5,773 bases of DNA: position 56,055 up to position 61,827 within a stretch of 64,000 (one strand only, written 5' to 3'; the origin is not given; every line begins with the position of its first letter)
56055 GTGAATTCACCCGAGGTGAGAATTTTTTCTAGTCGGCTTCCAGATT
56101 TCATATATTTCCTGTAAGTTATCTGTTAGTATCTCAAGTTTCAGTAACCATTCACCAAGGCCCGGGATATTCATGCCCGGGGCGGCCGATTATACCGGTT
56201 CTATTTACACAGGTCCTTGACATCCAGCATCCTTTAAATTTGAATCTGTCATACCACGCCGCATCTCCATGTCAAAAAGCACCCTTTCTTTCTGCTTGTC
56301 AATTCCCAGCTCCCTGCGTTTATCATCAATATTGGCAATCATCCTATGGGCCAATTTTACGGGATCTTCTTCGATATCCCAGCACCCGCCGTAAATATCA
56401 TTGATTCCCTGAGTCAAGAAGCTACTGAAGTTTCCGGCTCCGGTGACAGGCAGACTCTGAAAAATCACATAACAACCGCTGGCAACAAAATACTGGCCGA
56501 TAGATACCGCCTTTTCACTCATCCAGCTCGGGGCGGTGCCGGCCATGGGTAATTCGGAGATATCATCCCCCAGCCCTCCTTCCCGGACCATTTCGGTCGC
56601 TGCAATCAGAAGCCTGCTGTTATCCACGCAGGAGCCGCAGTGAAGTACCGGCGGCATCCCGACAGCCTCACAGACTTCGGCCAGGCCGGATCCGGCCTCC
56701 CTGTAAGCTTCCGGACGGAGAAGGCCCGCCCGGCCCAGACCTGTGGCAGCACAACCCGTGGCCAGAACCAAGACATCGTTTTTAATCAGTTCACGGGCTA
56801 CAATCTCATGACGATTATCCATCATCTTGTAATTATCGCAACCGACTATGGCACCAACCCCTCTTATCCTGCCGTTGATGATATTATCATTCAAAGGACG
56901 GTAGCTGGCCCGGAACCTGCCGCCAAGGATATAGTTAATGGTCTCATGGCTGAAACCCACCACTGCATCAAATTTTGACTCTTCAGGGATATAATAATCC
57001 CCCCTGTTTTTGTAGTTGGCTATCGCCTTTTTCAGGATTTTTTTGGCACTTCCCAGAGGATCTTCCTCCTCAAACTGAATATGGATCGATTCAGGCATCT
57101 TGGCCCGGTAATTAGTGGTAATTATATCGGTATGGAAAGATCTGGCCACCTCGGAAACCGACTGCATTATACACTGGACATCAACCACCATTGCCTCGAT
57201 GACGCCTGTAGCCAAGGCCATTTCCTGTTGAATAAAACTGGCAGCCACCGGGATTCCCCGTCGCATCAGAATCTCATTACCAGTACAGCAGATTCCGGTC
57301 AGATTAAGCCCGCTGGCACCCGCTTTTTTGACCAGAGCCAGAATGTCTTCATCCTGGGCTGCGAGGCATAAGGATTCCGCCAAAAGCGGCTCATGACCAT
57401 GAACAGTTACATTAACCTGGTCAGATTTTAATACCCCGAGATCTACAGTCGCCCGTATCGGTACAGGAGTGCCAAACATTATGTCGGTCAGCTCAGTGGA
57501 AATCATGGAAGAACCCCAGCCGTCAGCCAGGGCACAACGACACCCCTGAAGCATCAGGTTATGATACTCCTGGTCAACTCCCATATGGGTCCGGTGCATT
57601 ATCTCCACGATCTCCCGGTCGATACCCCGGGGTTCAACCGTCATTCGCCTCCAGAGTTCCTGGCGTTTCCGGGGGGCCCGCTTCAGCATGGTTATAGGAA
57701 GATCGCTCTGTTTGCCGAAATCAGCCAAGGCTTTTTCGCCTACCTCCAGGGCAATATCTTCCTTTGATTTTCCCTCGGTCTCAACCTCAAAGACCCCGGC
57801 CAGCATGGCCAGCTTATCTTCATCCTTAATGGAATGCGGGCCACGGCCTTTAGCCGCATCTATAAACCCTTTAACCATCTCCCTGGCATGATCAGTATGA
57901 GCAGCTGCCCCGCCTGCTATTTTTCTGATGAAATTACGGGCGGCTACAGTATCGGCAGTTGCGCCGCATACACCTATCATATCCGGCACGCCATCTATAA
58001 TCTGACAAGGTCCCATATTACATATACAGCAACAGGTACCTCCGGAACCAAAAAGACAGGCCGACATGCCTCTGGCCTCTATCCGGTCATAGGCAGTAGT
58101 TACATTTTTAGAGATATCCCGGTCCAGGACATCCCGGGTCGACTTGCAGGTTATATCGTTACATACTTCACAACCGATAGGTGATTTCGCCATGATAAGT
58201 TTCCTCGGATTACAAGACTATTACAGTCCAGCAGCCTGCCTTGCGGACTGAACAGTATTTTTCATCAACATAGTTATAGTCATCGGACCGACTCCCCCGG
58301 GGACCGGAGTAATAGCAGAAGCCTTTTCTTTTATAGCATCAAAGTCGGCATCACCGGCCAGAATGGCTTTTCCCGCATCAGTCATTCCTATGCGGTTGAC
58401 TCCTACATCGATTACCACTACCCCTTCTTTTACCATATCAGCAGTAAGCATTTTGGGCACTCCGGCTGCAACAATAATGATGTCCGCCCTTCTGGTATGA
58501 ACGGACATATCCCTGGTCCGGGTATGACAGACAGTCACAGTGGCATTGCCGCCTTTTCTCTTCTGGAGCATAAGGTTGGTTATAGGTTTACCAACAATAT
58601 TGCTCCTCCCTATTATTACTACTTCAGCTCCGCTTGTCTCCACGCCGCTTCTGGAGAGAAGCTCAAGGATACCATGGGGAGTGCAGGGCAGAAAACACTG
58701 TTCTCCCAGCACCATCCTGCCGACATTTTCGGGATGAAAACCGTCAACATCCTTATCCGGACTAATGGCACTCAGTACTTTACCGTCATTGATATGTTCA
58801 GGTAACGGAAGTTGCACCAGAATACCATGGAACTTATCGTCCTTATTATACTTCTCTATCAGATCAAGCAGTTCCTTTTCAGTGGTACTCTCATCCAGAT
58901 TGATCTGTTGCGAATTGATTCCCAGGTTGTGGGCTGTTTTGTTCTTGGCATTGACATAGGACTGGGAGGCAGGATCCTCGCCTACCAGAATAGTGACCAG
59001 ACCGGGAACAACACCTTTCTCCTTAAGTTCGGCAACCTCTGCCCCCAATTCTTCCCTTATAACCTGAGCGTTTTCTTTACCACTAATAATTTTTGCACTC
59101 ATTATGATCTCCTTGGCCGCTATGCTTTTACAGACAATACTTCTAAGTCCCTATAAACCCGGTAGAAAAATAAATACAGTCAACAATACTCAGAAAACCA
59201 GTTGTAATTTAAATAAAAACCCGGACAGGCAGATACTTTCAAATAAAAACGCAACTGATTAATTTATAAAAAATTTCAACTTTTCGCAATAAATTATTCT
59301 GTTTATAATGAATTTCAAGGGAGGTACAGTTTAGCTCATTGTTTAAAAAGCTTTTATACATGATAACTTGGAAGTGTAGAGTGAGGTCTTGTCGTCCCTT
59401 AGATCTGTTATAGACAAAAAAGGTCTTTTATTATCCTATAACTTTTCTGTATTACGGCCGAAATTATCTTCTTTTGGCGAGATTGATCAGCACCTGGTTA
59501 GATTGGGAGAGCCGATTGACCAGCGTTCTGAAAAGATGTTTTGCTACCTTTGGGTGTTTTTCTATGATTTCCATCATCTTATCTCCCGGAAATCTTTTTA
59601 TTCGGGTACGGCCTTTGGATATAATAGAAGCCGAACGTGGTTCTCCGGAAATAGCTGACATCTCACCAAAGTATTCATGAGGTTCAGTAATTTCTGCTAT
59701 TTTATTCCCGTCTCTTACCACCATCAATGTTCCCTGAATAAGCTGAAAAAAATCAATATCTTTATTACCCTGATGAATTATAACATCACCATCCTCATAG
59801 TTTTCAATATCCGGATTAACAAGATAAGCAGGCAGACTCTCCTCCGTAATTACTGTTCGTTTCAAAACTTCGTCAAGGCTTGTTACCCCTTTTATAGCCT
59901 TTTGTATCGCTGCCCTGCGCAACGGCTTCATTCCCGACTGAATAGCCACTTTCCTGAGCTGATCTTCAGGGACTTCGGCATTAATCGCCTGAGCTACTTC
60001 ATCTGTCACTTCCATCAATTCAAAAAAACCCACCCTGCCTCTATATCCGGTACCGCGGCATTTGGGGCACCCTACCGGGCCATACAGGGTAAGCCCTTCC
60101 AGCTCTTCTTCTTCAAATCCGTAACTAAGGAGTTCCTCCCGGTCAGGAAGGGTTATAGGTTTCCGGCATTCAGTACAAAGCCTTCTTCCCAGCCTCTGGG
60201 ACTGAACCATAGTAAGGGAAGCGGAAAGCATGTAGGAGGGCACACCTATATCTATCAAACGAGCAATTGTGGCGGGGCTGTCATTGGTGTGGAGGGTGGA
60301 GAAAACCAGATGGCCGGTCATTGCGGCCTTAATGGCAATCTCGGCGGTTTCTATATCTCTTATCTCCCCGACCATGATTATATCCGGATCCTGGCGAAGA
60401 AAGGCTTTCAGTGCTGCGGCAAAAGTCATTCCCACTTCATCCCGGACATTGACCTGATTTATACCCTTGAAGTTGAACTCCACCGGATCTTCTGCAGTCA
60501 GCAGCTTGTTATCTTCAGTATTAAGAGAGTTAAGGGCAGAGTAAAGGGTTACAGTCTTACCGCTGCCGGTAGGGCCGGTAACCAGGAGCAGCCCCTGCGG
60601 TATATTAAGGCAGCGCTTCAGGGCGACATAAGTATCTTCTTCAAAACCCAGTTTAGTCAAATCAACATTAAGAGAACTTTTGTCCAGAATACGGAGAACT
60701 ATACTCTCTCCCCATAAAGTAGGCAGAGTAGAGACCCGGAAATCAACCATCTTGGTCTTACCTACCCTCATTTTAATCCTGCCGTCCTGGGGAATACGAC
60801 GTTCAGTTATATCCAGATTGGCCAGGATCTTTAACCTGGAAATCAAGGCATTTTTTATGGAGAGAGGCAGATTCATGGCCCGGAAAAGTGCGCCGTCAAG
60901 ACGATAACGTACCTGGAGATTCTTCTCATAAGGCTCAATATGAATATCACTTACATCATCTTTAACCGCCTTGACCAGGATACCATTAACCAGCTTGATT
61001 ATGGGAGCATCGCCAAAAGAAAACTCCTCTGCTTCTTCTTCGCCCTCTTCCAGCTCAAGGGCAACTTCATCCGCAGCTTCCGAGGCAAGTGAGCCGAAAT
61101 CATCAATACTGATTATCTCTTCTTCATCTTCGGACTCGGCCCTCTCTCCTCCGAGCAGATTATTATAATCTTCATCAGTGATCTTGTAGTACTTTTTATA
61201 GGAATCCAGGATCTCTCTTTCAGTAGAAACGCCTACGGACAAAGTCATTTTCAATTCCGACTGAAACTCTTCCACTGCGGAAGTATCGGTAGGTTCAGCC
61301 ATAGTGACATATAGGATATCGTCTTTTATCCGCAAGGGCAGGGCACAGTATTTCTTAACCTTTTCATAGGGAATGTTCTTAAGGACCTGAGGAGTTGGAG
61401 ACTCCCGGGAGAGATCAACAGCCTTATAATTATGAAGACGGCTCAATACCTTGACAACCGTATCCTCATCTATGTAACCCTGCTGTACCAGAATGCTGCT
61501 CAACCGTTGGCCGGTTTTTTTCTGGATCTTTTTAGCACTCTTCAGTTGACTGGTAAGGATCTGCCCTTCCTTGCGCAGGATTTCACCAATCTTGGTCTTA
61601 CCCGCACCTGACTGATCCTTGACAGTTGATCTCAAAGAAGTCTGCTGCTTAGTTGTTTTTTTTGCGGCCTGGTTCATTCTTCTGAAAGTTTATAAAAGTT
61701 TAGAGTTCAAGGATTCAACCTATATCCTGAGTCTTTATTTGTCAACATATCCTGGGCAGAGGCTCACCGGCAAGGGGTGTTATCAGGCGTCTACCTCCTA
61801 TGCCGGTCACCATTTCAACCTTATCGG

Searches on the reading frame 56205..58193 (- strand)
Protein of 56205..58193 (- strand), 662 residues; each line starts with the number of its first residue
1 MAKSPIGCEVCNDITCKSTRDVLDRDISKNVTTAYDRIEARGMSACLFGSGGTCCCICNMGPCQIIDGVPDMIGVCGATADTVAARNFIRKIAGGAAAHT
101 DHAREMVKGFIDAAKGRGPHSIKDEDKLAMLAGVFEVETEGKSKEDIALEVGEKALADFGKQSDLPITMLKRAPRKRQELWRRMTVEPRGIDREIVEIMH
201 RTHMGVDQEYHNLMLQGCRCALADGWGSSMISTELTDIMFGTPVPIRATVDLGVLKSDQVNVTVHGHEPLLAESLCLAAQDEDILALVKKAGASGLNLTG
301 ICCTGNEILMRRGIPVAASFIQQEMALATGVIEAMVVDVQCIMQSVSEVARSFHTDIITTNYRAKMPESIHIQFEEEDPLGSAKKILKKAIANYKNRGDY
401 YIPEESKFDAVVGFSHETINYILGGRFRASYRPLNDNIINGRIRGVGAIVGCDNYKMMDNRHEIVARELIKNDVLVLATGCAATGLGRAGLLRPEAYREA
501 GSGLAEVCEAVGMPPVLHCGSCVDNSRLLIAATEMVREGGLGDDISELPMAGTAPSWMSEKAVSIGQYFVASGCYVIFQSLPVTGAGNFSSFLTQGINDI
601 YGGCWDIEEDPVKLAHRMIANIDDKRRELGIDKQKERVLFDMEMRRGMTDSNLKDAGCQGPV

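Call 45: search_protein_families(library=pfam, proteins=[window:56205-58193:-], max_evalue=1e-8)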
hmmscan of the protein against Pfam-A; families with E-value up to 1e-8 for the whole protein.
window:56205-58193:- (662 aa): 1 family
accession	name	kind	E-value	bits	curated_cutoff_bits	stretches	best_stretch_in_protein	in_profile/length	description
PF03063.25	Prismane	-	2.3e-156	521.9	27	1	53-611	1-512/513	Prismane/CO dehydrogenase family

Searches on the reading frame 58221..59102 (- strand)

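Call 62: search_protein_families(library=pfam, proteins=[window:58221-59102:-], max_evalue=0.00001)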
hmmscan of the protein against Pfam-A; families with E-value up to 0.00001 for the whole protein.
window:58221-59102:- (293 aa): 2 families
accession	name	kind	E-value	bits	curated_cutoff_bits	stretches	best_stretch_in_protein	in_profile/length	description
PF02882.25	THF_DHG_CYH_C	-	5e-68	227.9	27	1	123-289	1-158/160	Tetrahydrofolate dehydrogenase/cyclohydrolase, NAD(P)-binding domain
PF00763.28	THF_DHG_CYH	-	2.7e-43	147.3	32.8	1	6-120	1-115/115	Tetrahydrofolate dehydrogenase/cyclohydrolase, catalytic domain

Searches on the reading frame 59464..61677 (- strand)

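Call 45: search_protein_families(library=pfam, proteins=[window:59464-61677:-], max_evalue=1e-8)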
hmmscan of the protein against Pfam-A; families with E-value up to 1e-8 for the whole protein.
window:59464-61677:- (737 aa): 3 families
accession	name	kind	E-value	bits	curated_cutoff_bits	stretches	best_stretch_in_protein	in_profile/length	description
PF00437.27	T2SSE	-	1.6e-135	452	24.9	1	222-605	4-369/370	Type II/IV secretion system protein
PF00027.35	cNMP_binding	-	8.4e-15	55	27.5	1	625-708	2-89/89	Cyclic nucleotide-binding domain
PF05157.20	MshEN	-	1.1e-11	45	23.1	1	83-167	2-87/90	MshEN domain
